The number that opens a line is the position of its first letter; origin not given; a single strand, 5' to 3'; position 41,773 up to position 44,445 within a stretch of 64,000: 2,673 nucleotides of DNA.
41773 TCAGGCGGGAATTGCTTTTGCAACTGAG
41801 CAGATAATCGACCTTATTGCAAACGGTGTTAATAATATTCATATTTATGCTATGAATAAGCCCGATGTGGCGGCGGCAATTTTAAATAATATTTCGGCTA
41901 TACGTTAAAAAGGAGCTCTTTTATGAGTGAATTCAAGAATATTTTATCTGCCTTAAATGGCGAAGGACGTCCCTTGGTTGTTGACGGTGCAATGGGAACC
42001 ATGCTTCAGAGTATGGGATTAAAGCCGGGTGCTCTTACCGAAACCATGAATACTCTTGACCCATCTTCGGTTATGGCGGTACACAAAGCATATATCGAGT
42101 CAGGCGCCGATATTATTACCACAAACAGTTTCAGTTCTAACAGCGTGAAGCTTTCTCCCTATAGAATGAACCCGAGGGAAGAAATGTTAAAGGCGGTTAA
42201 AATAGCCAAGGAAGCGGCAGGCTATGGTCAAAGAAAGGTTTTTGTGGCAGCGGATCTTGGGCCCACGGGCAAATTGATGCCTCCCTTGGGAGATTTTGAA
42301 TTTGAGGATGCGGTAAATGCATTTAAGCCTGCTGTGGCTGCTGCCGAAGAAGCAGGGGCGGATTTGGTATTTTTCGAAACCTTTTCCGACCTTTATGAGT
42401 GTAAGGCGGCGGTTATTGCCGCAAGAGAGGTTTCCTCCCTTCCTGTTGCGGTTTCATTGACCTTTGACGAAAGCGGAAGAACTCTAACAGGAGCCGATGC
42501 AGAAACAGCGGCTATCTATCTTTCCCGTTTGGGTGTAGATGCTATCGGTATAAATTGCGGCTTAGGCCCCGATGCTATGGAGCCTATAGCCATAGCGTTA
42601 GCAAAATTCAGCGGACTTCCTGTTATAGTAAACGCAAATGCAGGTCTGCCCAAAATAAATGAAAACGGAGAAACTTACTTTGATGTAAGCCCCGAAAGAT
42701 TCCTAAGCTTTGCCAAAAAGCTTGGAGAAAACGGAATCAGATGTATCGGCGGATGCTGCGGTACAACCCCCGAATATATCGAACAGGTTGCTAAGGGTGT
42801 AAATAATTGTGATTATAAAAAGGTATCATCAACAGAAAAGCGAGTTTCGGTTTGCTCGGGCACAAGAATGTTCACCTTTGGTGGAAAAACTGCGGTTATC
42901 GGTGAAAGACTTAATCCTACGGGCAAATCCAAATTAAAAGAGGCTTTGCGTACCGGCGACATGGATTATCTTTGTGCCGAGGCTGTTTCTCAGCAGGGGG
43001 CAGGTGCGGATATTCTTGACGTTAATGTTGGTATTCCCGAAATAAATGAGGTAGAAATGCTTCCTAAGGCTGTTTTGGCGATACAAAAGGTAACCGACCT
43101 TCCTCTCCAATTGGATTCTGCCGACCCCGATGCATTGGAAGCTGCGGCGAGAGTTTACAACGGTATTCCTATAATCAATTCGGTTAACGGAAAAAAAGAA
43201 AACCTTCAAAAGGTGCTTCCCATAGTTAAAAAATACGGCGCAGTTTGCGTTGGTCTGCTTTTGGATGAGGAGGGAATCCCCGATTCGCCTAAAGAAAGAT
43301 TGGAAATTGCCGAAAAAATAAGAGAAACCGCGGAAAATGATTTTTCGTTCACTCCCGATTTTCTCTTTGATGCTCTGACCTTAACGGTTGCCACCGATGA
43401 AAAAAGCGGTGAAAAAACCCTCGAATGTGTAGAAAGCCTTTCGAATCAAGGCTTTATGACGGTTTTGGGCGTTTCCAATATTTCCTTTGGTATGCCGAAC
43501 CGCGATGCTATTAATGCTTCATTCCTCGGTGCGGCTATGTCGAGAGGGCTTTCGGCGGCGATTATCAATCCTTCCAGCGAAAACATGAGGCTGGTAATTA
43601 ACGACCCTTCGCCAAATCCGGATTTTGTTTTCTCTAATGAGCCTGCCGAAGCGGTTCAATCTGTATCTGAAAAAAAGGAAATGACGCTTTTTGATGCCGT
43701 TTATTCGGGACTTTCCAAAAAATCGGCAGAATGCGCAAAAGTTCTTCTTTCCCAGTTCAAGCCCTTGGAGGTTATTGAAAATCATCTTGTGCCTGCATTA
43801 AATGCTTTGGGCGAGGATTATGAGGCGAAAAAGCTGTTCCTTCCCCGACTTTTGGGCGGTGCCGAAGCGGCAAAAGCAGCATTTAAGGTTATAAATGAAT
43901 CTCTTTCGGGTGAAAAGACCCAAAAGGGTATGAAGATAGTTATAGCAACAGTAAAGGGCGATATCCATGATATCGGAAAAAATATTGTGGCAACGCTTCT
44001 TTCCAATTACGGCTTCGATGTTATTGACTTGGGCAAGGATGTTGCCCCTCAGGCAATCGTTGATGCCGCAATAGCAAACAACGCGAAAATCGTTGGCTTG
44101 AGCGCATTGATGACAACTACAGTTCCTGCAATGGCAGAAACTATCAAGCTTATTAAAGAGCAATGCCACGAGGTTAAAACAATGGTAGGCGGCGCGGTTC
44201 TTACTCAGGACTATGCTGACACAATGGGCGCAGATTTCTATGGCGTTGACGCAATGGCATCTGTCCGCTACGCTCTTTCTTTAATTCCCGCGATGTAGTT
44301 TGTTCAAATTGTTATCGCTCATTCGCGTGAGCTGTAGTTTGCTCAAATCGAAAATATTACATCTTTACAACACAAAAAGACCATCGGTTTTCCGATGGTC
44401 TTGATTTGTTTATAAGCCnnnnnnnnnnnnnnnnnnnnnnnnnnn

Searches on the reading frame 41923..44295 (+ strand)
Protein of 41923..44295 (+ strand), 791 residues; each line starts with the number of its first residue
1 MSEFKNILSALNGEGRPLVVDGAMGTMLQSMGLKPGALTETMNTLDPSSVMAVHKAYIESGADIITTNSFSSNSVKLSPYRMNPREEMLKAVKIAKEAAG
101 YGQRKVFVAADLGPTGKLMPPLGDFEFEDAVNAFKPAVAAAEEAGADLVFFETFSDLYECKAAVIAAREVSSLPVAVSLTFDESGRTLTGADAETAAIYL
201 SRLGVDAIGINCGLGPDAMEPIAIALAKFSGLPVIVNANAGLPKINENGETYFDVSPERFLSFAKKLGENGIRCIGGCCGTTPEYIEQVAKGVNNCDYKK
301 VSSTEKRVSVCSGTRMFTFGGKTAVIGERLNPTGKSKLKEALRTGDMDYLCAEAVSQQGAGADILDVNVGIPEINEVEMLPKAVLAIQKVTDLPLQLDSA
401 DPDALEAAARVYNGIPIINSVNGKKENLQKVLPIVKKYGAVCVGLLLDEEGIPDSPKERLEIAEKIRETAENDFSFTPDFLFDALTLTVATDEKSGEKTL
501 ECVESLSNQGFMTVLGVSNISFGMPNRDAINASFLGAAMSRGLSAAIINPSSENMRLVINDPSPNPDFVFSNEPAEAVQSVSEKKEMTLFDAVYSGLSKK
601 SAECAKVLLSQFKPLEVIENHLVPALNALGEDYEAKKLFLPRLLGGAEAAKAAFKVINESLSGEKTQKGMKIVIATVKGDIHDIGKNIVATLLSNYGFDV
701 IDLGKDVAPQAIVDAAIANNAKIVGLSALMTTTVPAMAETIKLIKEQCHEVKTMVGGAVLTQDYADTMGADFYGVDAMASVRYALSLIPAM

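Call 34: search_protein_families(library=pfam, proteins=[window:41923-44295:+], max_evalue=0.01)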
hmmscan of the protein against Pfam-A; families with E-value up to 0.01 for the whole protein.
window:41923-44295:+ (791 aa): 5 families
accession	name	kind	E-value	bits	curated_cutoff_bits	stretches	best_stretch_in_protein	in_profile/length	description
PF02574.22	S-methyl_trans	-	4.4e-69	233.9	22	1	18-291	1-281/283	Homocysteine S-methyltransferase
PF02310.24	B12-binding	-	3.1e-29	101.7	32.1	1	670-777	1-116/121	B12 binding domain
PF00809.28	Pterin_bind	-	4.8e-24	85.8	25.5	1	327-549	1-244/244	Pterin binding enzyme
PF02607.22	B12-binding_2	-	4.1e-11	43.3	23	1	589-657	5-73/74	B12 binding domain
PF03599.22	CdhD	-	0.0084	15.3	24.8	0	377-442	82-146/387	CO dehydrogenase/acetyl-CoA synthase delta subunit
